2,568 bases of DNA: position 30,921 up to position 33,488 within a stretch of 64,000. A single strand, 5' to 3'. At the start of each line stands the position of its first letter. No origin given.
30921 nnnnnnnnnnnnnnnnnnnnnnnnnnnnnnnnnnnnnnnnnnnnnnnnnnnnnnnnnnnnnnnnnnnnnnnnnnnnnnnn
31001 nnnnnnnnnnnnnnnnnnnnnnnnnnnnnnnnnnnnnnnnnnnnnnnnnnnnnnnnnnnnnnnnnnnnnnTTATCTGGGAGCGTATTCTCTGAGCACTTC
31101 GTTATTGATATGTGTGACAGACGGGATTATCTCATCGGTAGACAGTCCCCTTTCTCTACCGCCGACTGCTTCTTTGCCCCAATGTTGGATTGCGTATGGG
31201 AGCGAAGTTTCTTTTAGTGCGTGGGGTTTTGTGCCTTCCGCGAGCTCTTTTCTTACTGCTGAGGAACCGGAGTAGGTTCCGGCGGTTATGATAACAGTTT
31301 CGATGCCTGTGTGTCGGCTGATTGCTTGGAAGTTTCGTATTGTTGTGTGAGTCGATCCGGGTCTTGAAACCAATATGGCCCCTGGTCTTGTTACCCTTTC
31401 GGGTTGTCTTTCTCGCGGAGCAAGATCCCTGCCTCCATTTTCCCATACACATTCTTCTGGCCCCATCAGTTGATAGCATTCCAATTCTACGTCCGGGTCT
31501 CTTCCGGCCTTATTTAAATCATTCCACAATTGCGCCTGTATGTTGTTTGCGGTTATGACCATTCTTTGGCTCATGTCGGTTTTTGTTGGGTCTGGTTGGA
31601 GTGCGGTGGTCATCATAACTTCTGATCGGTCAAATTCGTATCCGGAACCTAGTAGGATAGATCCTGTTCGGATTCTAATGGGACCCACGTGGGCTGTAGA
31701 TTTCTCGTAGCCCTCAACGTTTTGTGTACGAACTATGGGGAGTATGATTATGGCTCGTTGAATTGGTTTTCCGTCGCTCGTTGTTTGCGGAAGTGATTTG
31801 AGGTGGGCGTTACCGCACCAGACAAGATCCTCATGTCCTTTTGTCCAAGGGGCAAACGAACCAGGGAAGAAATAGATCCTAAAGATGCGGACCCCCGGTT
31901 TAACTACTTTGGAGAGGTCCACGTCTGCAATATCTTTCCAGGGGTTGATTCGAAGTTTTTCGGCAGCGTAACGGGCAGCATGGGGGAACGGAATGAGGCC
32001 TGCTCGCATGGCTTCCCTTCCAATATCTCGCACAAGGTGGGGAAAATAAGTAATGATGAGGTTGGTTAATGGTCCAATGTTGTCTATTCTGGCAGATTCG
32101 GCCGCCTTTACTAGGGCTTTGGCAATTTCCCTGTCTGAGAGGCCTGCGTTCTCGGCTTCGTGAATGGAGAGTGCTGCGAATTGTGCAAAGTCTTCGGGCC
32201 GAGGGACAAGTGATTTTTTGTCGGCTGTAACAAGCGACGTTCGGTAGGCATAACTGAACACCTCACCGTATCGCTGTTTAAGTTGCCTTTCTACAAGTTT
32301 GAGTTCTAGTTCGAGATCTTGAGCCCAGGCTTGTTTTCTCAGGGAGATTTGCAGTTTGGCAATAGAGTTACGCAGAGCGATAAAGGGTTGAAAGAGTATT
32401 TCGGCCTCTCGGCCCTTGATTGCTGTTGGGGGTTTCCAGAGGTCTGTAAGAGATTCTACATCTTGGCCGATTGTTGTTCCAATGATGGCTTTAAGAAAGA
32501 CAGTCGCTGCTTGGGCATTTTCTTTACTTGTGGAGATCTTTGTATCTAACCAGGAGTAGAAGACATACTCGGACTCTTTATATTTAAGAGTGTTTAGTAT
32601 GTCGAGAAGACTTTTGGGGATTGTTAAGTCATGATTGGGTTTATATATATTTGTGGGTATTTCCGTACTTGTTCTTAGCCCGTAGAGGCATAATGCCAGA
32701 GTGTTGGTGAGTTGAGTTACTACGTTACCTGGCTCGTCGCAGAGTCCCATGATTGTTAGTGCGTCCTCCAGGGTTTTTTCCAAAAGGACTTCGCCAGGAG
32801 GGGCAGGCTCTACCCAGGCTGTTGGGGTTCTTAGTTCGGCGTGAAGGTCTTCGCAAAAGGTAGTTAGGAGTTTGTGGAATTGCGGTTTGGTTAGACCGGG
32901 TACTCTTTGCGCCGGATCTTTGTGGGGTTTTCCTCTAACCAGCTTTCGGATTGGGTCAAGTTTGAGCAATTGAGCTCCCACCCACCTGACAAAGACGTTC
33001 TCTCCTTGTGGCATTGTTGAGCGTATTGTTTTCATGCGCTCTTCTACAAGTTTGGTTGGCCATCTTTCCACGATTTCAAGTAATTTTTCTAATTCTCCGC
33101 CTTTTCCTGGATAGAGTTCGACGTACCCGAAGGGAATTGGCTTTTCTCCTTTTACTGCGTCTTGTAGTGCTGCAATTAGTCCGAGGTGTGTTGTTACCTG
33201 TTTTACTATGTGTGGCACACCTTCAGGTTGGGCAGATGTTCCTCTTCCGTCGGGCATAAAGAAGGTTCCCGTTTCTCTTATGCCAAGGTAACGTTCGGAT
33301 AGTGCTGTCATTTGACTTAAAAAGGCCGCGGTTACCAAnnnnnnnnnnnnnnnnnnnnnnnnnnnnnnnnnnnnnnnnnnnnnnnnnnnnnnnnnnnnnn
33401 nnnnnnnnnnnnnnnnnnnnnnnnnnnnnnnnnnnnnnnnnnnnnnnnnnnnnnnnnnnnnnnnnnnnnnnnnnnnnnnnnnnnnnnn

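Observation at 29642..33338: Convergent pair: an autoregulation-ready wHTH regulator and a 755-aa protein with a C-terminal HxGH/ISST nucleotidyltransferase domain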

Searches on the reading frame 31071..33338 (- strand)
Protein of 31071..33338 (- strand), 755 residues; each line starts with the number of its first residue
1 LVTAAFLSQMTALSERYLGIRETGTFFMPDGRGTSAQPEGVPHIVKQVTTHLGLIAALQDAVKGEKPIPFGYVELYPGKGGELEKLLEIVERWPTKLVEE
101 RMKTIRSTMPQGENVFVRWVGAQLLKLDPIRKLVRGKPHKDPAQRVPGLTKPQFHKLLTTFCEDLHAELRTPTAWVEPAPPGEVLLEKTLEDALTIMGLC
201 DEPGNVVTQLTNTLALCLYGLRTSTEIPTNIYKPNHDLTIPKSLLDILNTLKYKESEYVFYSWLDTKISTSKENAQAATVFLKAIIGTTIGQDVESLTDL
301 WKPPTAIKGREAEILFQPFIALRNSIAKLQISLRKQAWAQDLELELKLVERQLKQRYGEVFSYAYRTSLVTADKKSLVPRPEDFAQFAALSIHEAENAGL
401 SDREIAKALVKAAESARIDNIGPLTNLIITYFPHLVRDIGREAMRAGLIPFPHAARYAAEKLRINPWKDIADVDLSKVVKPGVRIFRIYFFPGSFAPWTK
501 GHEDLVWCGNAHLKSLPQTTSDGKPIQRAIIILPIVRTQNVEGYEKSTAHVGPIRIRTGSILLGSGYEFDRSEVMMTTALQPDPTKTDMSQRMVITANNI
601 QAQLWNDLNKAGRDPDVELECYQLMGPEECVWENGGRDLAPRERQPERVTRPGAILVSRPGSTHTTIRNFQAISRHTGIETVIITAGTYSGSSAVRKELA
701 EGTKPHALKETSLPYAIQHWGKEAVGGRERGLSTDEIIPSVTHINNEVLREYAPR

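Call 3: search_protein_families(library=pfam, proteins=[window:31071-33338:-], max_evalue=1)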
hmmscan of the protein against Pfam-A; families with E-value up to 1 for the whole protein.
window:31071-33338:- (755 aa): 0 families

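Call 4: search_protein_families(library=ncbifam, proteins=[window:31071-33338:-], max_evalue=1)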
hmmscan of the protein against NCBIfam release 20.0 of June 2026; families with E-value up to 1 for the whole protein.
window:31071-33338:- (755 aa): 0 families

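Call 8: find_homologous_proteins(query=window:31071-33338:-)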
Query window:31071-33338:- (755 aa): 1 proteins with E <= 0.001 among 8000 candidates.
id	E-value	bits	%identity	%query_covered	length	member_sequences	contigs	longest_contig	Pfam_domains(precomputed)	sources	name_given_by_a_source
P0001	0.0e+0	1724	100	100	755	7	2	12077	-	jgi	-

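Call 10: find_encoding_contigs(protein=P0001, flank=10000)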
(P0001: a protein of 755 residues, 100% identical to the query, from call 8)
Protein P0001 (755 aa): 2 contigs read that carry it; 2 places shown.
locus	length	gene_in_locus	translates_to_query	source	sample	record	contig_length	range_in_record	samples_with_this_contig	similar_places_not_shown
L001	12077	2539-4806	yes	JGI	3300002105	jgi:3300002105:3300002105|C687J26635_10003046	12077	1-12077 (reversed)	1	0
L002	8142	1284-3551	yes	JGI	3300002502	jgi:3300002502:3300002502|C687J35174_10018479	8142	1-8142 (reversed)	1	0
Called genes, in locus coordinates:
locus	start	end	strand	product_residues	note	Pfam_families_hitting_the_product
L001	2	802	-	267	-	?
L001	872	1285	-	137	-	-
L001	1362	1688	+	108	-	-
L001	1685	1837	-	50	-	-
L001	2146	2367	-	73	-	-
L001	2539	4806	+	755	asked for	-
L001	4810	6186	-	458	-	PF00486:Trans_reg_C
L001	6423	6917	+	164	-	-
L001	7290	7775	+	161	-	-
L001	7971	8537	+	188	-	-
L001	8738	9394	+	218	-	-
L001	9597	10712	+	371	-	-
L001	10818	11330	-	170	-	PF00080:Sod_Cu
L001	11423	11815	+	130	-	-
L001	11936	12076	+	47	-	?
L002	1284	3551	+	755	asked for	-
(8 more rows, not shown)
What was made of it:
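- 31071..33338 (-): Large partner gene, 755 aa as called. The first ~40 residues are unconserved and of low confidence, so the true start may be the in-frame ATG at 33311 (codon 10) or at 33257 (codon 28). An identical protein is found on two JGI contigs (calls 8, 10).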

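Call 19: search_protein_representatives(protein=window:31071-33338:-)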
Query: 755 residues. Proteins with E-value up to 0.001 (for the whole library): 55; up to 1e-10: 43; up to 1e-30: 28. The best 55 are listed.
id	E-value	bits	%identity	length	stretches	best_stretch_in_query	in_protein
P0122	2.6e-105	369.6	37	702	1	155-748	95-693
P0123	4.6e-97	342.3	36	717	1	75-730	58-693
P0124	9.0e-89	314.9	34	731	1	49-735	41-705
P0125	3.7e-88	312.9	35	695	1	36-749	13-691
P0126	2.6e-85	303.5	33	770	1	73-730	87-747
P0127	7.8e-84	298.6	31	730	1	159-751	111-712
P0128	1.8e-83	297.4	33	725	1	96-751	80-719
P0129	5.0e-80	286.0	33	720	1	127-729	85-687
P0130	9.5e-79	281.8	33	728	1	158-751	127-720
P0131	1.4e-78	281.2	33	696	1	99-730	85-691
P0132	3.2e-68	247.0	32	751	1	169-746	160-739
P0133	5.0e-66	239.7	29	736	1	153-742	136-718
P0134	1.2e-60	222.0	30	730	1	109-733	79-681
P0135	9.3e-60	219.0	29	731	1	146-734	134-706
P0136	9.2e-56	205.8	30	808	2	434-750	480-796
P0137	3.3e-49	184.1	28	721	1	98-752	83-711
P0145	3.2e-38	147.8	28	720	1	164-752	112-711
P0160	3.8e-17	78.1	30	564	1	443-752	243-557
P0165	4.7e-10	54.7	28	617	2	466-752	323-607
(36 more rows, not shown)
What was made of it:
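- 31071..33338 (-): The exhaustive search finds 55 representatives in 1.84 billion proteins (call 19).
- Tried and rejected: The exhaustive HMMER search was needed (call 19).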

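Call 21: search_solved_structures(query=A2, max_evalue=10, show_alignments=3)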
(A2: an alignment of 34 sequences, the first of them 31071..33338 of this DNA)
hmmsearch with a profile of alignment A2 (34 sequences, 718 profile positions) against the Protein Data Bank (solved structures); distinct sequences matched with E-value up to 10: 61 (the best 60 are shown).
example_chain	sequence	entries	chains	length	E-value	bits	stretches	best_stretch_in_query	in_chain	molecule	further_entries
3k9w_A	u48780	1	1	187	0.00017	23.4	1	442-472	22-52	Phosphopantetheine adenylyltransferase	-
3pxu_A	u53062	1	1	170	0.00019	23.2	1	442-472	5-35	Phosphopantetheine adenylyltransferase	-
5ts2_A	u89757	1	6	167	0.00068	21.4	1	444-471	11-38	Phosphopantetheine adenylyltransferase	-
3x1j_A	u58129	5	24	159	0.00073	21.3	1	446-471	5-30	Phosphopantetheine adenylyltransferase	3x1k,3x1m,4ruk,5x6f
5h16_A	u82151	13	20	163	0.001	20.8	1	446-470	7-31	Phosphopantetheine adenylyltransferase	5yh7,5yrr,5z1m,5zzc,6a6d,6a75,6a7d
5h7x_A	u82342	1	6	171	0.0011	20.7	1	446-470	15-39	Phosphopantetheine adenylyltransferase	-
3l92_A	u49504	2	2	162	0.0069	18.1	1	446-471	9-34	Phosphopantetheine adenylyltransferase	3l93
4f3r_A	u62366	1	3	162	0.011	17.4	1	444-466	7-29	Phosphopantetheine adenylyltransferase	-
4nah_A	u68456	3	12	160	0.015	17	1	443-470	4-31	Phosphopantetheine adenylyltransferase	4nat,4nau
3f3m_A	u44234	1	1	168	0.016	16.9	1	443-470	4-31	Phosphopantetheine adenylyltransferase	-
3nv7_A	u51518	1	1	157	0.018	16.7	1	444-471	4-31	Phosphopantetheine adenylyltransferase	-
8xrw_I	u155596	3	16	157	0.019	16.6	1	444-471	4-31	Phosphopantetheine adenylyltransferase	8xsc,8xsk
3otw_A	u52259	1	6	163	0.021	16.5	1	443-471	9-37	Phosphopantetheine adenylyltransferase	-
1b6t_A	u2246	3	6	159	0.039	15.6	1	446-471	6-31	PROTEIN (PHOSPHOPANTETHEINE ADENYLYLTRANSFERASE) | PHOSPHOPANTETHEINE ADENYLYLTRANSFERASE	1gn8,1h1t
6cck_A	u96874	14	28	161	0.039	15.6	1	446-471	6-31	Phosphopantetheine adenylyltransferase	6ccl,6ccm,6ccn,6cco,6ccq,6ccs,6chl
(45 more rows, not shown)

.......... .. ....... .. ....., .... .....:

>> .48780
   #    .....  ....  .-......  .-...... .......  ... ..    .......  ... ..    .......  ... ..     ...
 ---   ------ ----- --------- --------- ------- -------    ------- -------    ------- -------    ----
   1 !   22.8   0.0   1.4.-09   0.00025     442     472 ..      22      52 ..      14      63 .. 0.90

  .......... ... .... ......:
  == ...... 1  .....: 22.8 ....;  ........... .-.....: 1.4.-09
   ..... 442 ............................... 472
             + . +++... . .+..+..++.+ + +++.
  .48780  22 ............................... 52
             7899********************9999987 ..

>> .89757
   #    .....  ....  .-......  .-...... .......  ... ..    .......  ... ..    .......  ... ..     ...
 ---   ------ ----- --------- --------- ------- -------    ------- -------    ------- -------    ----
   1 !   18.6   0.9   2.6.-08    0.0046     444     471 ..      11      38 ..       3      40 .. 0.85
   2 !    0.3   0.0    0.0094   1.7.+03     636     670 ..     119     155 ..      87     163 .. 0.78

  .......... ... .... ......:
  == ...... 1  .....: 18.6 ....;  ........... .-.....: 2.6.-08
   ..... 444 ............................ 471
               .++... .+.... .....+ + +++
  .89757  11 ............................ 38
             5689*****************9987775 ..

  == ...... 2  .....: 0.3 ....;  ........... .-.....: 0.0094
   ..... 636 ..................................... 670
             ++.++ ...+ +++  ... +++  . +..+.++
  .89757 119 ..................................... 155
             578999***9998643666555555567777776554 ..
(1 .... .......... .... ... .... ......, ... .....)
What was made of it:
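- On HIGH-signature nucleotidyltransferase superfamily (PF01467 CTP_transf_like; NMNAT/NadD/PPAT): HMMER aligns it to the PPAT motif (call 21).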

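Call 22: search_protein_families(library=pfam, alignment_id=A2, max_evalue=1)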
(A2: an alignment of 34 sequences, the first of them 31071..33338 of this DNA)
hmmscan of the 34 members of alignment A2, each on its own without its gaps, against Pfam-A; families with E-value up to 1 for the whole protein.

A. member 1, window:31071-33338:- (755 aa): 0 families

B. families by the number of members that match (of 34 scanned): 22 families
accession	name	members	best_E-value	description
PF01467.32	CTP_transf_like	9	0.0036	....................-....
PF03398.19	Ist1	1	0.0038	Regulator of Vps4 activity in the MVB pathway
PF16701.10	Ad_Cy_reg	1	0.0039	Adenylate cyclase regulatory domain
PF16963.10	PelD_GGDEF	1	0.024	PelD GGDEF domain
PF11848.13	DUF3368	1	0.026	Domain of unknown function (DUF3368)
PF20923.2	COMMD9_HN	1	0.028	COMMD9, helical N-terminal domain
PF06109.18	HlyE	1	0.036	Haemolysin E (HlyE)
PF09859.15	Oxygenase-NA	1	0.087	Oxygenase, catalysing oxidative methylation of damaged DNA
PF04837.17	MbeB_N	1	0.1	MbeB-like, N-term conserved region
PF25808.1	TPR_LAA1_C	1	0.1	LAA1-like, C-terminal TPR repeats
PF11285.13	DUF3086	1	0.11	Protein of unknown function (DUF3086)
PF01304.22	Gas_vesicle_C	1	0.11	Gas vesicles protein GVPc repeated domain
PF01029.23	NusB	1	0.14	NusB family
PF09860.14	DUF2087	1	0.14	Uncharacterized protein conserved in bacteria (DUF2087)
PF08263.17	LRRNT_2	1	0.15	Leucine rich repeat N-terminal domain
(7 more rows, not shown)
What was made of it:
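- On HIGH-signature nucleotidyltransferase superfamily (PF01467 CTP_transf_like; NMNAT/NadD/PPAT): PF01467 hits 9 of 34 members below threshold, best E 0.0036 (call 22).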

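Call 23: find_homologous_proteins(query=A2, max_evalue=0.001)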
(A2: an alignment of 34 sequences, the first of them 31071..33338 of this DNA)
Query A2 (34 sequences) (755 aa, profile of the alignment): 1 proteins with E <= 0.001 among 8000 candidates.
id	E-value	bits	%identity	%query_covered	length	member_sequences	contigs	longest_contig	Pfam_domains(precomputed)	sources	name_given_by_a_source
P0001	4.0e-208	711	100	100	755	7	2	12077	-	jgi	-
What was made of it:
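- Tried and rejected: The word-indexed homology search with the 755-aa protein, and again with its family alignment, found only the protein itself (calls 8, 23).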

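Call 38: predict_structure(alignment_id=A2)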
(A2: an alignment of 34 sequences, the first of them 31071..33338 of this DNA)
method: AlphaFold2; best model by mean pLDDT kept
length: 755 residues; sequences in the alignment: 34
mean_pLDDT: 88.4   pTM: 0.85
mean pLDDT of the five models: 88.4, 86.7, 86.3, 86.1, 84.5
residues with pLDDT >= 90: 566; 70-90: 122; 50-70: 31; < 50: 36
segments of 3 or more residues with pLDDT < 50: 1-3, 12-41
pLDDT, mean of each block of 10 residues (from residue 1): 47 40 31 34 75 95 91 90 96 95 91 91 95 79 76 92 92 90 95 93 90 92 79 75 95 96 95 94 93 89 91 94 95 86 91 93 92 94 94 92 95 91 94 95 93 92 94 96 96 93 94 94 96 90 83 94 88 96 84 93 96 90 94 92 95 93 91 95 81 91 92 94 92 78 95 78
secondary structure, 60 per line:
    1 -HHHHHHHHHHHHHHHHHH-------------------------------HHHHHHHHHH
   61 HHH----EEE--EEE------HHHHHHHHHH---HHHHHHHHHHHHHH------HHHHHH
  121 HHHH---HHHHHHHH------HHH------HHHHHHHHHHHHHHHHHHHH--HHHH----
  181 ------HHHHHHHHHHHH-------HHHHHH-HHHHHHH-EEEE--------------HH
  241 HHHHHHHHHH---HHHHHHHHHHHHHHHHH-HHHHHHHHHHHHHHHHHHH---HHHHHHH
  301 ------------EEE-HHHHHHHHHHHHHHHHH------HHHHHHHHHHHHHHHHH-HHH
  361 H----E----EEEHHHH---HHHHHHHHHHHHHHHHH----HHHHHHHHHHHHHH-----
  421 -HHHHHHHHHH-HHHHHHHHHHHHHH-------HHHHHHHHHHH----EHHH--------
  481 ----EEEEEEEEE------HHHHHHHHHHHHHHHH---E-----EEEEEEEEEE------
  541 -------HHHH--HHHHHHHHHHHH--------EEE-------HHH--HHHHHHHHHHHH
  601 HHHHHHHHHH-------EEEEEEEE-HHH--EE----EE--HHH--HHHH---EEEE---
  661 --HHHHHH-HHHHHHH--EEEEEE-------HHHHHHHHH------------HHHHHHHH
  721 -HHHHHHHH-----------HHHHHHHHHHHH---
elements in order (helices of 4 or more, strands of 3 or more residues): H2-19 H51-63 E68-70 E73-75 H82-91 H95-108 H115-124 H128-135 H151-170 H173-176 H187-198 H206-211 H213-219 E221-224 H239-250 H254-270 H272-290 H294-300 E313-315 H317-333 H340-356 H358-361 E371-373 H374-377 H381-397 H402-415 H422-431 H433-446 H454-464 E485-493 H500-515 E525-534 H548-551 H554-565 E574-576 H589-610 E618-625 H647-650 E654-657 H663-668 H670-676 E679-684 H692-700 H713-720 H722-729 H741-752
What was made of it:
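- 31071..33338 (-): In the AF2 model residues 1-41 have pLDDT below 50 (call 38).
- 31929..33215 (-): N-terminal all-helical (alpha-solenoid) region of the partner, about aa 42-470. AF2 secondary structure (call 38).
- On HIGH-signature nucleotidyltransferase superfamily (PF01467 CTP_transf_like; NMNAT/NadD/PPAT): This rests on a predicted model (pLDDT 88, call 38).
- AF2 pLDDT 88.4, pTM 0.85 (call 38).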

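Call 41: fold_search(model_id=the predicted structure, library=pdb)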
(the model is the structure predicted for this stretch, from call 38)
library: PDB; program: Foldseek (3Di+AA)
matches with E <= 10: 345; with E <= 0.001: 0
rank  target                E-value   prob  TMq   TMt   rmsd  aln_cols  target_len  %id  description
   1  5z9r_B                3.7e-03  1.00  0.20  0.58   6.9       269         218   17  NMNAT as a specific chaperone antagonizing pathological condensation of phosphorylated tau (released 2019-02-06)
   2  1yul                  3.2e-02  1.00  0.19  0.56   7.3       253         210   15  Crystal Structure of Nicotinic Acid Mononucleotide Adenylyltransferase from Pseudomonas aeruginosa (released 2005-11-08)
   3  6fj3_A                4.0e-02  0.16  0.10  0.13  25.9       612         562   10  High resolution crystal structure of parathyroid hormone 1 receptor in complex with a peptide agonist. (released 2018-11-21)
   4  1yum_A                5.3e-02  1.00  0.19  0.57   6.9       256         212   13  Crystal Structure of Nicotinic Acid Mononucleotide Adenylyltransferase from Pseudomonas aeruginosa (released 2005-11-08)
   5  8cwy_A                6.9e-02  0.25  0.10  0.15  19.3       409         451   12  Accurate computational design of genetically encoded 3D protein crystals (released 2023-11-01)
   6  7y4i_B                1.1e-01  0.09  0.11  0.11  22.5       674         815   10  Crystal structure of SPINDLY in complex with GDP (released 2022-12-07)
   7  8dtg_B                1.2e-01  0.09  0.11  0.11  23.3       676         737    9  Cryo-EM structure of Arabidopsis SPY alternative conformation 1 (released 2023-03-08)
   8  8dtf_A                1.3e-01  0.08  0.11  0.10  22.2       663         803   10  Cryo-EM structure of the full length Arabidopsis SPY with complete TPRs (released 2023-03-08)
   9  8dtg_A                1.4e-01  0.09  0.11  0.11  22.9       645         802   11  Cryo-EM structure of Arabidopsis SPY alternative conformation 1 (released 2023-03-08)
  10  8b70_A                1.8e-01  0.07  0.09  0.11  26.4       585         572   11  KimA from B. subtilis with nucleotide second-messenger c-di-AMP bound (released 2023-01-18)
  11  8fgw_D                2.0e-01  0.14  0.10  0.07  23.9       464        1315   12  Human IFT-A complex structures provide molecular insights into ciliary transport (released 2023-02-22)
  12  8dth_B                2.1e-01  0.10  0.13  0.14  21.2       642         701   10  Cryo-EM structure of Arabidopsis SPY alternative conformation 2 (released 2023-03-08)
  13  9qn8_G                2.5e-01  0.08  0.07  0.13  20.6       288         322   14  RAD51 filament in complex with calcium and ATP bound by the RAD51AP1 C-terminus (released 2025-12-03)
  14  7qsj_A                3.2e-01  0.08  0.07  0.11  19.4       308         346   11  Methylmannose polysaccharide hydrolase MmpH from M. hassiacum (released 2023-01-25)
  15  5b86_B                3.7e-01  0.04  0.09  0.10  36.2       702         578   10  Crystal structure of M-Sec (released 2016-10-12)
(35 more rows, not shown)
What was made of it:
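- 31134..31907 (-): C-terminal HIGH-signature nucleotidyltransferase-like domain, about aa 478-735. Motifs: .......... (nt 31833-31862), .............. (31668-31709), LQPDP (31587-31601), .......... (31242-31271). Foldseek hits NMNAT/NadD with probability 1.0 (call 41).
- Foldseek gives probability 1.0 to NMNAT/NadD (call 41).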

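Call 53: search_protein_families(library=padloc, proteins=[window:31071-33338:-], max_evalue=1)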
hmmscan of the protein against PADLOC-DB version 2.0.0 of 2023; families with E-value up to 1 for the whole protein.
window:31071-33338:- (755 aa): 0 families

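Call 69: search_protein_families(library=phrogs, proteins=[window:31071-33338:-], max_evalue=0.01)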
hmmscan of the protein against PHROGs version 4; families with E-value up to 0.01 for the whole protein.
window:31071-33338:- (755 aa): 0 families
